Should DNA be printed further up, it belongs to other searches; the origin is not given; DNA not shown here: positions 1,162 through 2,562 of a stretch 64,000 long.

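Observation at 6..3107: ArnC-like GT2 plus ArnD-like NodB deacetylase pair next to membrane proteins: possible polyprenyl-P aminosugar module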

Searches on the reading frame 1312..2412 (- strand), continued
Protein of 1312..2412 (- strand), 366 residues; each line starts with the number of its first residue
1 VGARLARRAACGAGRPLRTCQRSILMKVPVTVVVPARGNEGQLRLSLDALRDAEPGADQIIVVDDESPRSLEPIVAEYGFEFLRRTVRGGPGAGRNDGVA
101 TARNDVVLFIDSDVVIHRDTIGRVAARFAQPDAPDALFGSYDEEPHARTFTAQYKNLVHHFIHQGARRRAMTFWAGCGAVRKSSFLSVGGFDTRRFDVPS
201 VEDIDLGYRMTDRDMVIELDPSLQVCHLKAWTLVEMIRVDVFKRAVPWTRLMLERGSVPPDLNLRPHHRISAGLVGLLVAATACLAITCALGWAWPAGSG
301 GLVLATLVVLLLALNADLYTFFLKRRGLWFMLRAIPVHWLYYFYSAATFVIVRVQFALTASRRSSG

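Call 12: search_solved_structures(query=A1, max_evalue=0.01, show_alignments=2)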
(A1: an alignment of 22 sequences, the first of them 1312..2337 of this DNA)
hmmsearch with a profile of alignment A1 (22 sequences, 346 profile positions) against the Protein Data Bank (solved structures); distinct sequences matched with E-value up to 0.01: 58.
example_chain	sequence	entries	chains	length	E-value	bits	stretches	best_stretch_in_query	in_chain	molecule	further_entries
2z87_A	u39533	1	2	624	1.4e-24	90.2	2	3-118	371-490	Chondroitin synthase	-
2z86_A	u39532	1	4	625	1.4e-24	90.2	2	3-118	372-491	Chondroitin synthase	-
5hea_A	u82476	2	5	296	3.6e-21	79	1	6-111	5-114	Putative glycosyltransferase (GalT1)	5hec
5tze_C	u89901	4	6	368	5.6e-19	71.8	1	8-109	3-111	Glycosyl transferase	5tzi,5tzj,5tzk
6p61_A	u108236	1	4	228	6e-19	71.7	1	2-131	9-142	Glycosyltransferase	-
5tz8_A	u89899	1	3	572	7.7e-19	71.3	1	8-109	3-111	Glycosyl transferase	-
8vh7_A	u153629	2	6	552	1.4e-18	70.4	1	3-130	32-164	Heparosan synthase B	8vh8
8viw_A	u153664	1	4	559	1.5e-18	70.4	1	3-130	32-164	Heparosan synthase B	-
3bcv_A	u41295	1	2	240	2.8e-18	69.5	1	5-116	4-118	Putative glycosyltransferase protein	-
22ao_A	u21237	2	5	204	5.7e-14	55.3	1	5-113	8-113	GmaR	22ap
9jma_A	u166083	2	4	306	4e-13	52.5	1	8-98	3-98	GalNAc(5)-diNAcBac-PP-undecaprenol beta-1,3-glucosyltransferase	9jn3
3l7j_A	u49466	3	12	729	7.9e-13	51.5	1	7-119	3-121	Teichoic acid biosynthesis protein F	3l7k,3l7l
3l7i_A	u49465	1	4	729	8e-13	51.5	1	7-119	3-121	Teichoic acid biosynthesis protein F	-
3l7m_A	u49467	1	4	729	8e-13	51.5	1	7-119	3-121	Teichoic acid biosynthesis protein F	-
5mlz_A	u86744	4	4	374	9.9e-13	51.2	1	5-112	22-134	Dolichol monophosphate mannose synthase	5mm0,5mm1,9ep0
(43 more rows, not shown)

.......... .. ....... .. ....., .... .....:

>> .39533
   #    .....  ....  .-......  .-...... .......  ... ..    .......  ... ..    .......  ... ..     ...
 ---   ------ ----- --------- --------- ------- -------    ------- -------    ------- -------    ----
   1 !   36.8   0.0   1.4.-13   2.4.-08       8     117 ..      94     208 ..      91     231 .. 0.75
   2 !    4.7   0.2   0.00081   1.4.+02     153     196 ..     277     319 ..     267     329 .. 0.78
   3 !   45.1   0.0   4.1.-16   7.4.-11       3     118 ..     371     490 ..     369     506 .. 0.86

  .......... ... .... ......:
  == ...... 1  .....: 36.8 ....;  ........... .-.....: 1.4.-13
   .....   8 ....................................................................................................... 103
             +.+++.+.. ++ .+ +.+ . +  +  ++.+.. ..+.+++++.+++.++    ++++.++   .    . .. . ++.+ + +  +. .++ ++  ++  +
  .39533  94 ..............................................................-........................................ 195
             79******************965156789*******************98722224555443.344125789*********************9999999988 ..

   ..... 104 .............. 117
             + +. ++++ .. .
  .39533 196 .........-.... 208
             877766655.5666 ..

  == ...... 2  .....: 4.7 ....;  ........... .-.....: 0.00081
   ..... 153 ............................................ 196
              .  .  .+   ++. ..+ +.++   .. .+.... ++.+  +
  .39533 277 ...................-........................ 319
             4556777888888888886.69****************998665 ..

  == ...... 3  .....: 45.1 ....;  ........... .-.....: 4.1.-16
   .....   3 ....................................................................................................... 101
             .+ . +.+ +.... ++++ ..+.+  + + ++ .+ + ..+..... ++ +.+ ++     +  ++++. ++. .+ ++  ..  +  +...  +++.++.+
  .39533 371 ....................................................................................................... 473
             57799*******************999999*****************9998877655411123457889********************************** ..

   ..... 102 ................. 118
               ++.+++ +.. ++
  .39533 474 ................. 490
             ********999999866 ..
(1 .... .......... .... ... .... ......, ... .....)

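Call 14: find_related_loci(query=A1, collection=genome_contigs, flank=10000)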
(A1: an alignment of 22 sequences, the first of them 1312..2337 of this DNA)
Query A1 (341 aa) in genome_contigs; peptide patterns used: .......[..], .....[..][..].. (x = any residue, [..] = any of these).
599 stretches matched a pattern (row limit reached: there are more); 557 encode a relative of the query (tblastn E <= 1e-3); the best 80 are kept; 80 distinct loci.
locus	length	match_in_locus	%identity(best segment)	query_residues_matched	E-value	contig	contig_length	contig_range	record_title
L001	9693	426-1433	47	2-336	3e-87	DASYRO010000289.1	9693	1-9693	MAG TPA_asm: Candidatus Acidiferrales bacterium isolate SMAG_U4513 k141_3809061, whole genome shotgun sequence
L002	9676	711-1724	43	5-341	5e-85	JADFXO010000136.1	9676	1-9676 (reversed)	MAG: Nitrospirae bacterium isolate nDJH14bin7 nDJH14_bin7_NODE_136_length_9676_cov_4.811080, whole genome shotgun sequen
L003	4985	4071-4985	47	5-318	6e-83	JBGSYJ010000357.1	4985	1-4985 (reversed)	MAG: Thermoanaerobaculia bacterium isolate JTS-RE88 k141_3925245, whole genome shotgun sequence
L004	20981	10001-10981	43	5-326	9e-83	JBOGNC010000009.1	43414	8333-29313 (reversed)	MAG: Candidatus Acidiferrales bacterium isolate SE1505_metabat2.bin.49 NODE_48_length_43414_cov_5.274909, whole genome s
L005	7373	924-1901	42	5-339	4e-83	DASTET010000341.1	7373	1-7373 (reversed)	MAG TPA_asm: Blastocatellia bacterium isolate SMAG_U854 k141_843946, whole genome shotgun sequence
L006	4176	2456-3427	45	5-329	6e-83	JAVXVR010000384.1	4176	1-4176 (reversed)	MAG: Acidobacteriota bacterium isolate BP_33 scaffold_1581574, whole genome shotgun sequence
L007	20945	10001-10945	44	2-326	1e-82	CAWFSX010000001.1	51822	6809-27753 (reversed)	MAG: uncultured delta proteobacterium isolate MFD00709.bin.2.41 genome assembly, contig: contig_102246, whole genome sho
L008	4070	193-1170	39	8-334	1e-82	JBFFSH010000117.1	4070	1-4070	MAG: Thermodesulfobacteriota bacterium isolate Mix_mud21.2022.07.37 k141_736207_length_4070_cov_9.6778, whole genome sho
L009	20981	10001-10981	41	5-331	2e-82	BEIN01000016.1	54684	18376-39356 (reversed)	Bacterium HR37 DNA, contig: NODE_235_16, isolate: HRbin37, whole genome shotgun sequence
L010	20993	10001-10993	41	5-334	3e-82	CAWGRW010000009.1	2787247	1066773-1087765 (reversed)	MAG: uncultured bacterium isolate MFD06435.bin.1.47 genome assembly, contig: contig_17617, whole genome shotgun sequence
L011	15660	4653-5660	43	5-338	1e-81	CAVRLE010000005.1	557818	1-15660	MAG: uncultured Acidobacteriota bacterium isolate MFD05513.bin.2.152 genome assembly, contig: contig_2, whole genome sho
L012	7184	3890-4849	43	5-333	1e-81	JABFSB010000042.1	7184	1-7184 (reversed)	MAG: Acidobacteria bacterium isolate S-RSF-IL-10 seq_3761, whole genome shotgun sequence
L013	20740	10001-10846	48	34-324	1e-81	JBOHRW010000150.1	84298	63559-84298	MAG: Gemmatimonadota bacterium isolate M3-B2_metabat2.bin.87 k127_897477, whole genome shotgun sequence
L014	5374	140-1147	43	5-341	5e-81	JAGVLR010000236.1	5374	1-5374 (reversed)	MAG: Candidatus Dadabacteria bacterium isolate SW_59 c_000000025666, whole genome shotgun sequence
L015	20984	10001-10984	43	1-334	1e-80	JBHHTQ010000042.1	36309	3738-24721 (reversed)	MAG: Anaerolineae bacterium isolate S.9.sp3_bin.44 NODE_138_length_36309_cov_10.153693, whole genome shotgun sequence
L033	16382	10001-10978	41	4-338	2e-77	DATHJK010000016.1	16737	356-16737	MAG TPA_asm: Pyrinomonadaceae bacterium isolate SMAG_U12550 k141_45655, whole genome shotgun sequence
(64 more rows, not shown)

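Call 22: find_encoding_contigs(protein=P0003, flank=10000, max_places=2)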
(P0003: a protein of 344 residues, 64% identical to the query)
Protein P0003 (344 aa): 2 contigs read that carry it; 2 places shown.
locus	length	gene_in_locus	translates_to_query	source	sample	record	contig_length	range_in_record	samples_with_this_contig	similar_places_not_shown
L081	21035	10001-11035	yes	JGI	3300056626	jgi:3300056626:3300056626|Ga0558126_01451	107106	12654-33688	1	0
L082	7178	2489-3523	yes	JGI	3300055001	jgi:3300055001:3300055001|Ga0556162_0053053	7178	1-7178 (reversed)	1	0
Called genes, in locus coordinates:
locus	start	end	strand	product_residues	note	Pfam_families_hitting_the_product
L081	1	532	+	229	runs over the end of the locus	-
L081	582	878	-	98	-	PF03992:ABM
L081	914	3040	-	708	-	PF08530:PepX_C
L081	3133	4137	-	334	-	PF00069:Pkinase, PF07714:PK_Tyr_Ser-Thr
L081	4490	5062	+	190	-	-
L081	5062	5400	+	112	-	-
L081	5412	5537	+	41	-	-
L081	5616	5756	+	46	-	-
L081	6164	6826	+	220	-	-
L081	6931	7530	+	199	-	-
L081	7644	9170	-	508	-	PF00565:SNase (weak), PF22612:GH113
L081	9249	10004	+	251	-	PF01522:Polysacc_deac_1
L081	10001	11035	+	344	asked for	PF00535:Glycos_transf_2, PF10111:Glyco_tranf_2_2 (faint), PF13506:Glyco_transf_21 (weak), PF13641:Glyco_tranf_2_3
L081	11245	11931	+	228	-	PF00126:HTH_1 (faint)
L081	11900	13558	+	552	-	PF00535:Glycos_transf_2, PF13506:Glyco_transf_21 (faint), PF13641:Glyco_tranf_2_3, PF00535:Glycos_transf_2, PF13641:Glyco_tranf_2_3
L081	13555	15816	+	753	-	PF11028:TMEM260_N, PF28495:TMEM260_2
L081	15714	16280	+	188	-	-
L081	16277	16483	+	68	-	-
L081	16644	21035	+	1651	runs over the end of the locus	PF20148:DUF6531, PF25023:TEN_YD-shell, PF05593:RHS_repeat, PF25023:TEN_YD-shell (weak)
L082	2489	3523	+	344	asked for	PF00535:Glycos_transf_2, PF10111:Glyco_tranf_2_2 (faint), PF13506:Glyco_transf_21 (weak), PF13641:Glyco_tranf_2_3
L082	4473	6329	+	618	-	PF13506:Glyco_transf_21 (faint), PF13641:Glyco_tranf_2_3, PF00535:Glycos_transf_2, PF10111:Glyco_tranf_2_2 (faint), PF00535:Glycos_transf_2, PF13641:Glyco_tranf_2_3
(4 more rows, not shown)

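Call 23: find_encoding_contigs(protein=P0006, flank=10000, max_places=2)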
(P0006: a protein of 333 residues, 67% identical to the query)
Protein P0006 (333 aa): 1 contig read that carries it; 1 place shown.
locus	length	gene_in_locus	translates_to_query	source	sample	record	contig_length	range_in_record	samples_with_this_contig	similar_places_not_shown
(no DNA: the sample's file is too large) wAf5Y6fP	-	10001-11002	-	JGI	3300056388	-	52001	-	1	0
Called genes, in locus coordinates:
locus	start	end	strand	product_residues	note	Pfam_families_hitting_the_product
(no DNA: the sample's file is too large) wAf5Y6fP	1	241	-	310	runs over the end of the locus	PF00535:Glycos_transf_2 (weak)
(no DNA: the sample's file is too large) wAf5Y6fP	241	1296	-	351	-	PF01408:GFO_IDH_MocA, PF02894:GFO_IDH_MocA_C, PF22725:GFO_IDH_MocA_C3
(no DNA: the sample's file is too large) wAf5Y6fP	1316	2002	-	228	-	PF05719:GPP34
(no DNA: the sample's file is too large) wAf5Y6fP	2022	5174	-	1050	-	PF00069:Pkinase, PF01636:APH (weak), PF07714:PK_Tyr_Ser-Thr, PF25174:Beta-prop_THOC3 (faint), PF25175:Beta-prop_WDR5 (faint), PF00400:WD40 (faint), PF07676:PD40 (faint)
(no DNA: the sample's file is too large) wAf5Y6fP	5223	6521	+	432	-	PF01943:Polysacc_synt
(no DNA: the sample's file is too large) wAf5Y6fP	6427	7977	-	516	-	-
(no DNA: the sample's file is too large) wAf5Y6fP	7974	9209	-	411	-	PF13439:Glyco_transf_4, PF13579:Glyco_trans_4_4, PF00534:Glycos_transf_1, PF13692:Glyco_trans_1_4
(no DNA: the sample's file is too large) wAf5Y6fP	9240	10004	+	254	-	PF01522:Polysacc_deac_1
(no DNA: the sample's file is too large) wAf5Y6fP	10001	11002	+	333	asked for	PF00535:Glycos_transf_2, PF10111:Glyco_tranf_2_2 (weak), PF13641:Glyco_tranf_2_3, PF13506:Glyco_transf_21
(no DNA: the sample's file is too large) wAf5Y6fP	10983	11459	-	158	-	-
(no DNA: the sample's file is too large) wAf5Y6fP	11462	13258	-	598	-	-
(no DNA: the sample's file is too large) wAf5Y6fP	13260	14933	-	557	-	-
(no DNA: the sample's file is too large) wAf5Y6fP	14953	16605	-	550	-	PF00916:Sulfate_transp, PF01740:STAS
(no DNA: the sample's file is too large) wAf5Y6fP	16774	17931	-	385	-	PF13439:Glyco_transf_4, PF13579:Glyco_trans_4_4, PF20706:GT4-conflict, PF00534:Glycos_transf_1, PF13692:Glyco_trans_1_4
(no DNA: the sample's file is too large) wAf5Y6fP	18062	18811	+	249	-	-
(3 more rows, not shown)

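Call 24: find_encoding_contigs(protein=P0011, flank=10000, max_places=2)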
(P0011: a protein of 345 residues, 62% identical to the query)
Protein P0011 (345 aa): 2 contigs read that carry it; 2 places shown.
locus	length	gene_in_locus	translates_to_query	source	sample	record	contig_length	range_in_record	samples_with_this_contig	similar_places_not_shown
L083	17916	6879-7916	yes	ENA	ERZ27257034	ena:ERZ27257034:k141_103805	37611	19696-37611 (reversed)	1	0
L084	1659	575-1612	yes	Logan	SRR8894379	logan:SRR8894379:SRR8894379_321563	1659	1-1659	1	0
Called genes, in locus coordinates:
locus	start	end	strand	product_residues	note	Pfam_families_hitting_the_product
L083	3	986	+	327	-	?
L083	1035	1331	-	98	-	PF03992:ABM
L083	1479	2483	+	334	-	PF01300:Sua5_yciO_yrdC, PF03481:Sua5_C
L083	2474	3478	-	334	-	PF00069:Pkinase, PF07714:PK_Tyr_Ser-Thr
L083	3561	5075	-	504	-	PF22612:GH113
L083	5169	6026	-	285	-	-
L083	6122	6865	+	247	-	PF01522:Polysacc_deac_1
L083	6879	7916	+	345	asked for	PF00535:Glycos_transf_2, PF10111:Glyco_tranf_2_2 (faint), PF13506:Glyco_transf_21 (faint)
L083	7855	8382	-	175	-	-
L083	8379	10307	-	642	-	-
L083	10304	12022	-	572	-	-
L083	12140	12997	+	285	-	PF08668:HDOD, PF01966:HD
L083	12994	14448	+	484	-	PF00890:FAD_binding_2 (weak), PF01134:GIDA (weak), PF07992:Pyr_redox_2, PF12831:FAD_oxidored, PF13450:NAD_binding_8 (faint), PF13738:Pyr_redox_3 (faint), PF00070:Pyr_redox, PF02852:Pyr_redox_dim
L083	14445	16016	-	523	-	PF01266:DAO, PF12831:FAD_oxidored (faint), PF16901:DAO_C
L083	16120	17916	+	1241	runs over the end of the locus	PF05378:Hydant_A_N, PF01968:Hydantoinase_A, PF02538:Hydantoinase_B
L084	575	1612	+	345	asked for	PF00535:Glycos_transf_2, PF10111:Glyco_tranf_2_2 (faint), PF13506:Glyco_transf_21 (faint)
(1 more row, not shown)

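Call 27: search_protein_families(library=pfam, proteins=[L083:8379-10307:-, L083:10304-12022:-, L083:7855-8382:-], max_evalue=5)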
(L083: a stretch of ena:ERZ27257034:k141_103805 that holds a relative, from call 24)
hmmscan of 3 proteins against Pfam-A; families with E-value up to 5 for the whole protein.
L083:8379-10307:- (642 aa): 3 families
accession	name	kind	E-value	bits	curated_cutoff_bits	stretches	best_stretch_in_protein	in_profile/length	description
PF22451.2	NirdL-like_HTH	-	0.084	12.9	27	1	5-30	10-35/47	Siroheme decarboxylase NirDL-like HTH domain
PF05241.17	EBP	-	0.11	13.3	25.7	1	220-274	31-82/113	EXPERA (EXPanded EBP superfamily)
PF02466.24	Tim17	-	0.13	13.1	32.7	1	226-266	61-99/111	Tim17/Tim22/Tim23/Pmp24 family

L083:10304-12022:- (572 aa): 0 families

L083:7855-8382:- (175 aa): 5 families
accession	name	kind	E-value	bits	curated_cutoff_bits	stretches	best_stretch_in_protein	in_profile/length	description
PF03649.18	UPF0014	-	0.018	14.9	22.6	1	23-71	87-135/242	Uncharacterised protein family (UPF0014)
PF07332.16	Phage_holin_3_6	-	0.072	13.6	28.4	2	121-169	59-99/116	Putative Actinobacterial Holin-X, holin superfamily III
PF04246.17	RseC_MucC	-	0.083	13.2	24.4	0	128-167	77-117/130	Positive regulator of sigma(E), RseC/MucC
PF13480.13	Acetyltransf_6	-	0.17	12.5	22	1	109-155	46-94/143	Acetyltransferase (GNAT) domain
PF01757.29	Acyl_transf_3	-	0.22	11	31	1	21-164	148-266/326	Acyltransferase domain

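Call 28: search_protein_families(library=ncbifam, proteins=[L083:8379-10307:-, L083:10304-12022:-, L083:7855-8382:-], max_evalue=1)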
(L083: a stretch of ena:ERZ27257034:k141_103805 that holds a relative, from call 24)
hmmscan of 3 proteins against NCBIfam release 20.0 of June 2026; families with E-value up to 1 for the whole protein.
L083:8379-10307:- (642 aa): 0 families

L083:10304-12022:- (572 aa): 0 families

L083:7855-8382:- (175 aa): 1 family
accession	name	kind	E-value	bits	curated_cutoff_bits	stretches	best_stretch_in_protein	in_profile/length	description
NF047767.1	LBF_2804_fam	subfamily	0.28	10.4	80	1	7-68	24-87/352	LBF_2804 family protein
